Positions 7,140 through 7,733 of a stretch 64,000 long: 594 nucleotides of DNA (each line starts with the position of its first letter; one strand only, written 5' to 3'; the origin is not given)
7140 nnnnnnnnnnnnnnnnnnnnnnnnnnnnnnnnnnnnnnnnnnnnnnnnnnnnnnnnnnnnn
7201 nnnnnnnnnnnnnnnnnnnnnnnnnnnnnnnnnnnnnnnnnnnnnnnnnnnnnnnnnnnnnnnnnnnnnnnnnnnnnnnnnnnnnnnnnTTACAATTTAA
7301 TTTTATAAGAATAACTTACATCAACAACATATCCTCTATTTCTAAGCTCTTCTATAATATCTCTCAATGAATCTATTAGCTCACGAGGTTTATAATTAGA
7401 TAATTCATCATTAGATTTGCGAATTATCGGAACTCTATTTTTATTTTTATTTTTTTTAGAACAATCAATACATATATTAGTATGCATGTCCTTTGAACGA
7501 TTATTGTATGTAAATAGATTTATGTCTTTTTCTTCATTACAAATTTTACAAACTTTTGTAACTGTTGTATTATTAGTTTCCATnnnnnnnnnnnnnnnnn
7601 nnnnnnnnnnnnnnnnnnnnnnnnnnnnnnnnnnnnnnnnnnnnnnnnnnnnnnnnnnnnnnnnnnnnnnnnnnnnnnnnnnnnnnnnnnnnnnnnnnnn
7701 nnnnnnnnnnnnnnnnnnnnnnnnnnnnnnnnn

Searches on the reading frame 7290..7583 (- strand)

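Call 7: search_protein_families(library=pfam, proteins=[window:7290-7583:-], max_evalue=0.01)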
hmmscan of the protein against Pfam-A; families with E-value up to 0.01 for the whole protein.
window:7290-7583:- (97 aa): 4 families
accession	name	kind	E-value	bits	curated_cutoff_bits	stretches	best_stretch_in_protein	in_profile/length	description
PF12898.13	Stc1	-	0.0017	19.3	24.8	1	4-42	46-83/84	Stc1 domain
PF21326.4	KDM6_GATAL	-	0.0035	17.6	27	1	5-47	5-46/59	KDM6, GATA-like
PF04383.19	KilA-N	-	0.0046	17.2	23.8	1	8-62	20-73/107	KilA-N domain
PF17293.8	Arm-DNA-bind_5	-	0.01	16.8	22.6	0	24-88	20-82/87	Arm DNA-binding domain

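Call 49: search_protein_families(library=phrogs, proteins=[window:7290-7583:-], max_evalue=0.01)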
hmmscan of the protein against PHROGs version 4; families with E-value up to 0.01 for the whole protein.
window:7290-7583:- (97 aa): 8 families
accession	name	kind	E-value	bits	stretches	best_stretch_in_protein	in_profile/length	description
phrog_1035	-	DNA, RNA and nucleotide metabolism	5.5e-08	34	1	3-60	57-115/271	endonuclease VII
phrog_2340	-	DNA, RNA and nucleotide metabolism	1.1e-07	33.1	1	6-62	5-59/171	endonuclease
phrog_2255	-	DNA, RNA and nucleotide metabolism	2.5e-07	31.3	1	4-50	48-93/211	HNH endonuclease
phrog_5558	-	moron, auxiliary metabolic gene and host takeover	5.7e-06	27.6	1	3-48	59-104/130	Lar-like restriction alleviation protein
phrog_2633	-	DNA, RNA and nucleotide metabolism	8.8e-06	26.9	1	3-51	7-55/142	endonuclease VII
phrog_6611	-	unknown function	0.0024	19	1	2-46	134-178/180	-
phrog_6309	-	unknown function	0.0034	18.6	0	3-46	51-94/102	-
phrog_19902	-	DNA, RNA and nucleotide metabolism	0.0051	17.6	1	7-64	9-62/221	HNH endonuclease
